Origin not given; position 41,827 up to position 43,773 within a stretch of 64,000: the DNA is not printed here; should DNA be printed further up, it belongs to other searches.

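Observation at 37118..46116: TonB-dependent receptor plus six-gene oxidative operon (KstD-like flavoprotein, NmrA, P450, beta-helix, diheme cytochrome, GFA)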

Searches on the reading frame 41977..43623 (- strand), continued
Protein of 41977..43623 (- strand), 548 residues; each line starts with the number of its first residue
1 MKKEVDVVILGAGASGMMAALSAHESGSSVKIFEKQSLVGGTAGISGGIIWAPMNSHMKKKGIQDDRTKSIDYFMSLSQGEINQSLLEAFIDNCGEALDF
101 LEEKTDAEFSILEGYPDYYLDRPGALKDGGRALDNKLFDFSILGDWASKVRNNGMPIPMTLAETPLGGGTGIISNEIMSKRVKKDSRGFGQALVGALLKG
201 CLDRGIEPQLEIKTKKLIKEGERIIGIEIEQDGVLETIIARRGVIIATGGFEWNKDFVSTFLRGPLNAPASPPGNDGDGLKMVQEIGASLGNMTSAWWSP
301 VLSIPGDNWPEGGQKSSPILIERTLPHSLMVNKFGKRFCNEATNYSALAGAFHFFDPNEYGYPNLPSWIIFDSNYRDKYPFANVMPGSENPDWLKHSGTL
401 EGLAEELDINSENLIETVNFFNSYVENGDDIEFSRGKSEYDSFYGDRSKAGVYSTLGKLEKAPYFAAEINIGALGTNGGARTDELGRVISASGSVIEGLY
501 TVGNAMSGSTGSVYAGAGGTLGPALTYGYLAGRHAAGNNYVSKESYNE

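Call 16: find_encoding_contigs(protein=P0074, flank=10000, max_places=1)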
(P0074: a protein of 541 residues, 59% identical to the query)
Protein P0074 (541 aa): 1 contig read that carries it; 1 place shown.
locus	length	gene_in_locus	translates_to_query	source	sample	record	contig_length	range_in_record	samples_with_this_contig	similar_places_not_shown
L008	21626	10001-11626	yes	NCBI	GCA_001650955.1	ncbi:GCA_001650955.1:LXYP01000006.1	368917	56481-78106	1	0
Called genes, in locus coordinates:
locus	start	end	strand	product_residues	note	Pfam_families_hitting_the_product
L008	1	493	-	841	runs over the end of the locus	PF07715:Plug, PF00593:TonB_dep_Rec_b-barrel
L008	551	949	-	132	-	PF13577:SnoaL_4 (weak), PF12680:SnoaL_2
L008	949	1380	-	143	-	PF13577:SnoaL_4 (weak), PF12680:SnoaL_2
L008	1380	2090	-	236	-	PF01177:Asp_Glu_race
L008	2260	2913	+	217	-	PF00392:GntR, PF07729:FCD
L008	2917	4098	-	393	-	PF02515:CoA_transf_3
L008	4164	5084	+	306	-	PF00682:HMGL-like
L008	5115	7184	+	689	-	PF05378:Hydant_A_N, PF01968:Hydantoinase_A, PF19278:Hydant_A_C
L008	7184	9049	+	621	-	PF02538:Hydantoinase_B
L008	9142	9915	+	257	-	PF00106:adh_short, PF08659:KR, PF13561:adh_short_C2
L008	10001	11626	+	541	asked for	PF00890:FAD_binding_2, PF01266:DAO, PF01494:FAD_binding_3 (weak), PF01946:Thi4 (weak), PF03486:HI0933_like, PF07992:Pyr_redox_2 (weak), PF12831:FAD_oxidored, PF13450:NAD_binding_8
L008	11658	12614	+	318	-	PF01370:Epimerase (weak), PF05368:NmrA, PF13460:NAD_binding_10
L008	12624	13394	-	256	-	PF00106:adh_short, PF08659:KR, PF13561:adh_short_C2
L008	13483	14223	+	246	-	PF00106:adh_short, PF13561:adh_short_C2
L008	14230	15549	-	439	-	PF07690:MFS_1, PF03137:OATP, PF07690:MFS_1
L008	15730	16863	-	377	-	PF02771:Acyl-CoA_dh_N, PF02770:Acyl-CoA_dh_M, PF00441:Acyl-CoA_dh_1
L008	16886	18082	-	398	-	PF02771:Acyl-CoA_dh_N, PF02770:Acyl-CoA_dh_M, PF00441:Acyl-CoA_dh_1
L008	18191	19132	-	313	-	PF06271:RDD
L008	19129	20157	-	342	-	PF28475:DUF8413, PF01944:SpoIIM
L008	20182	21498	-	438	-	PF01882:DUF58, PF13519:VWA_2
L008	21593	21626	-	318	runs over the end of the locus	PF20030:bpMoxR, PF01078:Mg_chelatase (faint), PF05496:RuvB_N (faint), PF00158:Sigma54_activat (weak), PF07726:AAA_3, PF07728:AAA_5, PF00004:AAA (weak), PF17863:AAA_lid_2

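Call 17: find_encoding_contigs(protein=P0095, flank=10000, max_places=1)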
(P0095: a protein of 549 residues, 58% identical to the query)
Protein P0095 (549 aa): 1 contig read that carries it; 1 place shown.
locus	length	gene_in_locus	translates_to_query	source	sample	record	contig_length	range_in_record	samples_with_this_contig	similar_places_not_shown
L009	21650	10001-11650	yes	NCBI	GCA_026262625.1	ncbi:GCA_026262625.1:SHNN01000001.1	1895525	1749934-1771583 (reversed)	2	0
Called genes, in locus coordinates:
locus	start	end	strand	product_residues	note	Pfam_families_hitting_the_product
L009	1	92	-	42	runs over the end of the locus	-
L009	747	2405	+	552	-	PF00664:ABC_membrane, PF00005:ABC_tran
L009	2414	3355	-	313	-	PF27840:ScmC (faint)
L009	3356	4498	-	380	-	PF06325:PrmA (weak), PF13649:Methyltransf_25, PF13847:Methyltransf_31, PF17286:PRMT5_C (weak), PF22528:PRMT_C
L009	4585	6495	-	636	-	PF13522:GATase_6, PF13537:GATase_7, PF00733:Asn_synthase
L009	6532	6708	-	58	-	-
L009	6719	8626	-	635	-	PF13522:GATase_6, PF13537:GATase_7, PF12481:DUF3700 (weak), PF00733:Asn_synthase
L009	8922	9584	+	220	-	PF08241:Methyltransf_11 (weak), PF13649:Methyltransf_25 (weak)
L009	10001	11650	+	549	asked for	PF00890:FAD_binding_2, PF01134:GIDA (faint), PF01266:DAO, PF03486:HI0933_like, PF07992:Pyr_redox_2 (weak), PF12831:FAD_oxidored, PF13450:NAD_binding_8 (weak)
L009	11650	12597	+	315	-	PF01370:Epimerase (weak), PF05368:NmrA, PF13460:NAD_binding_10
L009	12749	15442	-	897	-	-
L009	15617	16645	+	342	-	PF05019:Coq4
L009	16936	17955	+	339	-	PF13489:Methyltransf_23, PF08241:Methyltransf_11 (weak)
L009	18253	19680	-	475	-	PF13396:PLDc_N, PF13091:PLDc_2, PF00614:PLDc (faint), PF13091:PLDc_2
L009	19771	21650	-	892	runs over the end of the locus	PF00456:Transketolase_N (faint), PF17831:PDH_E1_M, PF22613:Transketolase_C_1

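Call 18: find_encoding_contigs(protein=P0046, flank=10000, max_places=1)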
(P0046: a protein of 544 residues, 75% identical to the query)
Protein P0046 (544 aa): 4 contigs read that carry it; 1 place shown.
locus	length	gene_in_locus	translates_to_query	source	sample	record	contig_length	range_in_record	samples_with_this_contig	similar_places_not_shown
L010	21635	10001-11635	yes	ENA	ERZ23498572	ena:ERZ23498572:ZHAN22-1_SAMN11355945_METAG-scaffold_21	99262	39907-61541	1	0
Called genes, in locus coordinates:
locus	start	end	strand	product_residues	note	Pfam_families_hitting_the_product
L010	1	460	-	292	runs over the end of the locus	PF00753:Lactamase_B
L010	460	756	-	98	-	PF03992:ABM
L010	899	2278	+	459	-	PF00355:Rieske, PF00848:Ring_hydroxyl_A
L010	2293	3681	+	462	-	PF07690:MFS_1, PF13347:MFS_2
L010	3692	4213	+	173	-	PF13577:SnoaL_4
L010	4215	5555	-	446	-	PF01979:Amidohydro_1, PF07969:Amidohydro_3 (weak)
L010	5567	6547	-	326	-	PF04909:Amidohydro_2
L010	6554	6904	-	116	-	PF03992:ABM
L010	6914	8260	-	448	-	PF00355:Rieske, PF00848:Ring_hydroxyl_A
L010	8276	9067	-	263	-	PF00378:ECH_1, PF16113:ECH_2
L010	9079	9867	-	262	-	PF00106:adh_short, PF13561:adh_short_C2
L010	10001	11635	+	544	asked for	PF00890:FAD_binding_2, PF01266:DAO, PF03486:HI0933_like (weak), PF12831:FAD_oxidored, PF13450:NAD_binding_8 (weak)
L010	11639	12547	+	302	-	PF01370:Epimerase (faint), PF05368:NmrA, PF13460:NAD_binding_10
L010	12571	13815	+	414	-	PF00067:p450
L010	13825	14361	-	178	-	PF13577:SnoaL_4, PF14534:DUF4440 (weak)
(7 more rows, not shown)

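Call 25: find_related_loci(query=A1, collection=genome_contigs, flank=10000)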
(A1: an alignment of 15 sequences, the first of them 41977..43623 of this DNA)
Query A1 (548 aa) in genome_contigs; peptide patterns used: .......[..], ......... (x = any residue, [..] = any of these).
599 stretches matched a pattern (row limit reached: there are more); 563 encode a relative of the query (tblastn E <= 1e-3); the best 80 are kept; 80 distinct loci.
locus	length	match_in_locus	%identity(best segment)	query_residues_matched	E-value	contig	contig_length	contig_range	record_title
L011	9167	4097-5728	79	1-544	0e+0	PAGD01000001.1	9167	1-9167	MAG: Rhodobiaceae bacterium isolate MED801 MHASMcontig_179657, whole genome shotgun sequence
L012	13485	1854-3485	79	1-544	0e+0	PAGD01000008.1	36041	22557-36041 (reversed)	MAG: Rhodobiaceae bacterium isolate MED801 4873, whole genome shotgun sequence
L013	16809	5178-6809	78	1-544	0e+0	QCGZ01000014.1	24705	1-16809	OCS116 cluster bacterium AG-390-I16 Ga0172087_114, whole genome shotgun sequence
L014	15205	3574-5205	76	1-544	0e+0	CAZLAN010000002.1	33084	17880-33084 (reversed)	MAG TPA_asm: uncultured Rhodobiaceae bacterium isolate SRP077602_co4_748 genome assembly, contig: NODE_2078_length_33084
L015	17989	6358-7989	74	1-544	0e+0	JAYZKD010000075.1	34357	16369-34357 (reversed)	MAG: Pseudomonadota bacterium isolate XB_MAG275 DB_MAG275_0075, whole genome shotgun sequence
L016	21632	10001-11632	74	1-544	0e+0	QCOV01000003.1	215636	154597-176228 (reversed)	OCS116 cluster bacterium AG-435-F03 Ga0172089_13, whole genome shotgun sequence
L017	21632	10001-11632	75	1-544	0e+0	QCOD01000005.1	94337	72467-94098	OCS116 cluster bacterium AG-430-B22 Ga0172088_105, whole genome shotgun sequence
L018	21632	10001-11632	74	1-544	0e+0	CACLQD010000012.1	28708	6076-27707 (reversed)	uncultured PS1 clade bacterium isolate AG-470-D15 genome assembly, contig: AG-470-D15_NODE_12, whole genome shotgun sequ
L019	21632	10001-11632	74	1-544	0e+0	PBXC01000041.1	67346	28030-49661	MAG: Rhodobiaceae bacterium isolate RS626 29956, whole genome shotgun sequence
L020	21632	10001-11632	75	1-544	0e+0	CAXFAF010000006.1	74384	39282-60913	MAG TPA_asm: uncultured bacterium isolate ERR599117_binner13_Refined_37 genome assembly, contig: ERZ841638.43, whole gen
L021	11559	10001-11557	74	1-519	0e+0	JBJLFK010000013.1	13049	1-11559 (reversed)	MAG: Alphaproteobacteria bacterium isolate LRMED-253 Rhizobiales-LRMED-253-C14225, whole genome shotgun sequence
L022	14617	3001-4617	61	1-539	0e+0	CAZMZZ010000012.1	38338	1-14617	MAG TPA_asm: uncultured Gammaproteobacteria bacterium isolate SRP077602_co3_848 genome assembly, contig: NODE_1032_lengt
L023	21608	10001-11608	58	1-536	0e+0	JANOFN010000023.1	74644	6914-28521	MAG: Sphingomonadales bacterium isolate SOY_64_metabat_50 SOY_64_k141_1991744, whole genome shotgun sequence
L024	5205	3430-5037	58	1-536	0e+0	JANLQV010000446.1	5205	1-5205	MAG: Sphingomonadales bacterium isolate OTE_38_metabat_126 OTE_38_k141_1948910, whole genome shotgun sequence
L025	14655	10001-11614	58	5-536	0e+0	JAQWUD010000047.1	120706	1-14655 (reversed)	MAG: Luminiphilus sp. isolate cluster2_bin.98 k141_2799528, whole genome shotgun sequence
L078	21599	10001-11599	54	1-536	0e+0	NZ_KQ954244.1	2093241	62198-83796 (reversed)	Novosphingobium fuchskuhlense strain FNE08-7 PRJNA299317_s001, whole genome shotgun sequence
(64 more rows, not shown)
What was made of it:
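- Organism: the nearest species representatives are Rhodobiaceae MED801, OCS116 single-cell genomes and a PS1-clade genome (call 25).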
